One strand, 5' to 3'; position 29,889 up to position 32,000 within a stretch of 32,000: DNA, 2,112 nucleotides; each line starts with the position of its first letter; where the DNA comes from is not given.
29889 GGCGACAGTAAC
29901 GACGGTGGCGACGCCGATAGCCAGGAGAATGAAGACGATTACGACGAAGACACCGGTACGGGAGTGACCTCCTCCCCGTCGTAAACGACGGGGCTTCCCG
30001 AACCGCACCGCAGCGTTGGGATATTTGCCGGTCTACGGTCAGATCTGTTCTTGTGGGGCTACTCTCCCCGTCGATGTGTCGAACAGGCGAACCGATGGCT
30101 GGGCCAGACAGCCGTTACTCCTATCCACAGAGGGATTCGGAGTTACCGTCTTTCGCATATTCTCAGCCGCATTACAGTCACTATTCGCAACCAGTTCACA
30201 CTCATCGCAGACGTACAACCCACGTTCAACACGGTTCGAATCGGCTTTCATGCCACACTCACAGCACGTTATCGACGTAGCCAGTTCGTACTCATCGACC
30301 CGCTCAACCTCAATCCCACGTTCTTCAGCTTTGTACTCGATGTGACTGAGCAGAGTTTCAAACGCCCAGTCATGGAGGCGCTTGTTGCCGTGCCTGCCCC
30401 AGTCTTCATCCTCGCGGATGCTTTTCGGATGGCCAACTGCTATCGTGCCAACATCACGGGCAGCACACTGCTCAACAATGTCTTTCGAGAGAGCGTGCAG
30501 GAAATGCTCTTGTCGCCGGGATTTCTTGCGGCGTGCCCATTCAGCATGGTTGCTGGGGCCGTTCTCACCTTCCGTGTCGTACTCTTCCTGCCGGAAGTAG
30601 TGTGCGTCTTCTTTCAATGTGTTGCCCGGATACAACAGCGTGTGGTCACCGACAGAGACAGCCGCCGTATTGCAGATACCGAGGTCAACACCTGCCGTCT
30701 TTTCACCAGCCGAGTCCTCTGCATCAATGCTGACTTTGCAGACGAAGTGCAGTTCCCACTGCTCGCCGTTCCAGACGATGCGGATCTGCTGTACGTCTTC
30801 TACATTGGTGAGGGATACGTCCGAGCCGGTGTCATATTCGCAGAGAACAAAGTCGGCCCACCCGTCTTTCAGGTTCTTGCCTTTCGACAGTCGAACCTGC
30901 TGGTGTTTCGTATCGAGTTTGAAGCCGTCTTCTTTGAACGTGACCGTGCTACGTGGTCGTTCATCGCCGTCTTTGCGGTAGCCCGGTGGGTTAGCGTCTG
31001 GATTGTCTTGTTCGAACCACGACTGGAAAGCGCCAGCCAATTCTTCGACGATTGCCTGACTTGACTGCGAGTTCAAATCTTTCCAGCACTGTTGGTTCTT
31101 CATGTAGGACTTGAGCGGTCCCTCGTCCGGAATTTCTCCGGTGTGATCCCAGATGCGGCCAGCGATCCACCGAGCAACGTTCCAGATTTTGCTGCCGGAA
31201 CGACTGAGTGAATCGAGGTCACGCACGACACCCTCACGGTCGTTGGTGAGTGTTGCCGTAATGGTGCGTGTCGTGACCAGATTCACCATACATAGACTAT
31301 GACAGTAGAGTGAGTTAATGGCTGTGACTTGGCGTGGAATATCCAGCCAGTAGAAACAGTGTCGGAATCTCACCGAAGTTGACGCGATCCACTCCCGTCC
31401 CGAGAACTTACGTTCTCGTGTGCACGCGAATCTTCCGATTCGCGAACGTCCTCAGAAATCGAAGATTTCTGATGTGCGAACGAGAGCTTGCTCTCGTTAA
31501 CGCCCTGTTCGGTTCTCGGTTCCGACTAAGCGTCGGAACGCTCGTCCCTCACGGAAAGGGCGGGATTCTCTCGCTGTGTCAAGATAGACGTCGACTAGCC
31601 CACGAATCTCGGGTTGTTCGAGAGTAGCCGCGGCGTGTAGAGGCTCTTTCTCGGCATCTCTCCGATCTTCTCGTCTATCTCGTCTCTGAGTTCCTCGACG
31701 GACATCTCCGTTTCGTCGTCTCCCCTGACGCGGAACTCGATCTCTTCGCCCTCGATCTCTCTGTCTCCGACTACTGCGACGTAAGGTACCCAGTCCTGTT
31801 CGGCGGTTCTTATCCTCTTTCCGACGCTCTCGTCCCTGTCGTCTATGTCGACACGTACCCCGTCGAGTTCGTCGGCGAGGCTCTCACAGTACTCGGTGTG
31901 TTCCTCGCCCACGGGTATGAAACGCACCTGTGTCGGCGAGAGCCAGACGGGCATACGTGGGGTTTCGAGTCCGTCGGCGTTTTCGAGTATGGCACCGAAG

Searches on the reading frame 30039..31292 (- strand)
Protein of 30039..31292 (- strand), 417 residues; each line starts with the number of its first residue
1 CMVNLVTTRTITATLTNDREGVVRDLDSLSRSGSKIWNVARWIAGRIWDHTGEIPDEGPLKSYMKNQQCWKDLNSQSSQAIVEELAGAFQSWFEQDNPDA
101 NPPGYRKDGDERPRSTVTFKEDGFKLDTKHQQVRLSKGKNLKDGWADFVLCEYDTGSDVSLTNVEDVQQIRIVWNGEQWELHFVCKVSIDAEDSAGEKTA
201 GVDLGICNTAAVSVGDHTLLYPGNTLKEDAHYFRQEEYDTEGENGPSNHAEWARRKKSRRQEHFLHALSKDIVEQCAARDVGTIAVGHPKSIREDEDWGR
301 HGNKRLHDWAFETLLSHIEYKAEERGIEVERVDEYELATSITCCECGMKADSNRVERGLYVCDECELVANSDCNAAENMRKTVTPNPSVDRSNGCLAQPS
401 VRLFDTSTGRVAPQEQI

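Call 9: find_related_loci(query=window:30039-31292:-, collection=genome_contigs, flank=3000)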
Query window:30039-31292:- (417 aa) in genome_contigs; peptide patterns used: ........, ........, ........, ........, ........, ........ (x = any residue, [..] = any of these).
58 stretches matched a pattern; 33 encode a relative of the query (tblastn E <= 1e-3); 33 distinct loci.
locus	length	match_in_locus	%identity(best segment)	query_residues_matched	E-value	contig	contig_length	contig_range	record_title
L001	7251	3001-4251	92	1-417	0e+0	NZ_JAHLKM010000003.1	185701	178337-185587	Natronomonas aquatica strain F2-12 NODE_3_length_185701_cov_227.399851, whole genome shotgun sequence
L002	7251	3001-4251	88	1-417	0e+0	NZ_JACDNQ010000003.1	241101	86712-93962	Natronomonas sp. LN261 scaffold3, whole genome shotgun sequence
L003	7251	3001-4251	87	1-417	0e+0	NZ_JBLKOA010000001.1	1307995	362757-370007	Halovenus halobia strain ZY30 ZY30_ctg001, whole genome shotgun sequence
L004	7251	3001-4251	87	1-417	0e+0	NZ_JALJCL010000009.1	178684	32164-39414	Halorientalis regularis strain TNN28 Scaffold9_1, whole genome shotgun sequence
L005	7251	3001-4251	87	1-417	0e+0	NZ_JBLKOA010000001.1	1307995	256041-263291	Halovenus halobia strain ZY30 ZY30_ctg001, whole genome shotgun sequence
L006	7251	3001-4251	87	1-417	0e+0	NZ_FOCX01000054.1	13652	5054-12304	Halorientalis persicus strain IBRC-M 10043, whole genome shotgun sequence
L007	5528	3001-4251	87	1-417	0e+0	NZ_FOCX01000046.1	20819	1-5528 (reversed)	Halorientalis persicus strain IBRC-M 10043, whole genome shotgun sequence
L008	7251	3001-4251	88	1-417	0e+0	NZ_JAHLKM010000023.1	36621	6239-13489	Natronomonas aquatica strain F2-12 NODE_27_length_36621_cov_211.322023, whole genome shotgun sequence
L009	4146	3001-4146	88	1-382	0e+0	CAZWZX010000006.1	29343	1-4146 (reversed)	MAG TPA_asm: uncultured Natronomonas sp. isolate binchicken_co32_483 genome assembly, contig: NODE_2049_length_29343_cov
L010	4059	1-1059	89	65-417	0e+0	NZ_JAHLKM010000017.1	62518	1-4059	Natronomonas aquatica strain F2-12 NODE_18_length_62518_cov_301.804648, whole genome shotgun sequence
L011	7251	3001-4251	86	1-417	0e+0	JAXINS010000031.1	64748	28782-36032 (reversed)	MAG: Candidatus Chewarchaeum aethiopicum isolate DAL-9Gt_70_90C3R c_000000000098, whole genome shotgun sequence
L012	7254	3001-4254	73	2-417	0e+0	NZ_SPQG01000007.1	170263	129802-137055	Halorhabdus amylolytica strain H27 scaffold7, whole genome shotgun sequence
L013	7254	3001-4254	70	2-417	0e+0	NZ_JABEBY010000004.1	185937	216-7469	Halonotius sp. F2-221B NODE_4_length_185937_cov_310.733552, whole genome shotgun sequence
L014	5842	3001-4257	70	1-416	0e+0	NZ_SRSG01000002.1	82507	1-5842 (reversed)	Halalkalirubrum salinum strain N1521 NODE_3_length_82411_cov_114.369438, whole genome shotgun sequence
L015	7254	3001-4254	70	2-416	0e+0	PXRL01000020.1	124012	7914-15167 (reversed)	MAG: Halobacteriales archaeon QS_4_69_225 qs_4_scaffold_57, whole genome shotgun sequence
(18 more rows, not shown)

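Call 18: find_encoding_contigs(protein=window:30039-31292:-, flank=2500, max_places=10)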
Protein window:30039-31292:- (417 aa): no gene with exactly this product is on record in the collection.

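Call 57: search_protein_families(library=pfam, proteins=[window:30039-31292:-], max_evalue=0.001)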
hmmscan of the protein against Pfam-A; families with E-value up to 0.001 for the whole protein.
window:30039-31292:- (417 aa): 2 families
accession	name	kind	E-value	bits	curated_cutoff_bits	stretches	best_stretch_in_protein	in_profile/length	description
PF07282.18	Cas12f1-like_TNB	-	2.1e-16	60.2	26.3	1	311-378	1-59/60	Cas12f1-like, TNB domain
PF01385.25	OrfB_IS605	-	1.2e-15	58.2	30.5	1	182-292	1-119/120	Probable transposase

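Call 73: search_protein_families(library=ncbifam, proteins=[window:30039-31292:-], max_evalue=0.001)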
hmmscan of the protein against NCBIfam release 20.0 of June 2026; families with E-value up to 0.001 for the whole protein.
window:30039-31292:- (417 aa): 5 families
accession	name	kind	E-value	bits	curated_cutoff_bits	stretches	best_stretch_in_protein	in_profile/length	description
NF040570.1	guided_TnpB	subfamily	5.3e-50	170.8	100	1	24-381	13-388/389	RNA-guided endonuclease TnpB family protein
NF049972.1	CRISPR_Cas12f2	exception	3.3e-19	69.1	450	1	181-380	311-516/524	type V CRISPR-associated effector Cas12f2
TIGR01766.2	TIGR01766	domain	1.9e-14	53.9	32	1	259-335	3-79/82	IS200/IS605 family accessory protein TnpB-related protein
NF038281.1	IS200_TnpB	exception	3e-12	46.4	425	1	64-382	60-358/360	IS200/IS605 family element RNA-guided endonuclease TnpB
NF038280.1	IS607_TnpB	exception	7.9e-12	44.8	350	1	168-389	171-398/431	IS607 family element RNA-guided endonuclease TnpB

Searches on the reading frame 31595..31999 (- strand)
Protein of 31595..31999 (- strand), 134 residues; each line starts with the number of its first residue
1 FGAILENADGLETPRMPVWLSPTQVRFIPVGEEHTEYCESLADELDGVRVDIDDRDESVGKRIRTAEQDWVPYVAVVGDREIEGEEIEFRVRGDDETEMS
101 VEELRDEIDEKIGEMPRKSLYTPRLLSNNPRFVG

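Call 57: search_protein_families(library=pfam, proteins=[window:31595-31999:-], max_evalue=0.001)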
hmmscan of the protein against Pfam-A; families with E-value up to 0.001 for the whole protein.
window:31595-31999:- (134 aa): 1 family
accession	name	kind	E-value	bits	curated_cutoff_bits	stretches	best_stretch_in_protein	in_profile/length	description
PF03129.25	HGTP_anticodon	-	2.3e-21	76.2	21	1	24-110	1-93/94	Anticodon binding domain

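Call 73: search_protein_families(library=ncbifam, proteins=[window:31595-31999:-], max_evalue=0.001)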
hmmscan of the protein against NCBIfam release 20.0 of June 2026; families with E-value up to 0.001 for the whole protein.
window:31595-31999:- (134 aa): 9 families
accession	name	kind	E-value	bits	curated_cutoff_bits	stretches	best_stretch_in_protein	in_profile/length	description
NF003068.0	PRK03991.1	equivalog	3.9e-45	154.3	484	1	10-132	487-612/613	threonine--tRNA ligase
TIGR00418.1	thrS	equivalog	2.3e-31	109.4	383.65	1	3-111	457-564/565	threonine--tRNA ligase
NF011500.0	PRK14938.1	equivalog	9.5e-27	93.9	362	1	8-111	260-366/387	Ser-tRNA(Thr) hydrolase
TIGR00408.1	proS_fam_I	equivalog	7.9e-09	34.9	437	1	16-116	276-385/475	proline--tRNA ligase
NF006625.0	PRK09194.1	equivalog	9.2e-08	31.4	558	1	15-106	460-556/559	proline--tRNA ligase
NF008979.1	PRK12325.1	exception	3e-07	29.7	550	1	2-106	324-434/437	proline--tRNA ligase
TIGR00409.1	proS_fam_II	equivalog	2.5e-05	23.4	306.7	1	22-104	473-561/568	proline--tRNA ligase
TIGR00442.1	hisS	equivalog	2.6e-05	23.4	286.75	1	22-91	324-395/406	histidine--tRNA ligase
NF009085.0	PRK12420.1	equivalog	4.2e-05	23.1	540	1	23-105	339-423/426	histidine--tRNA ligase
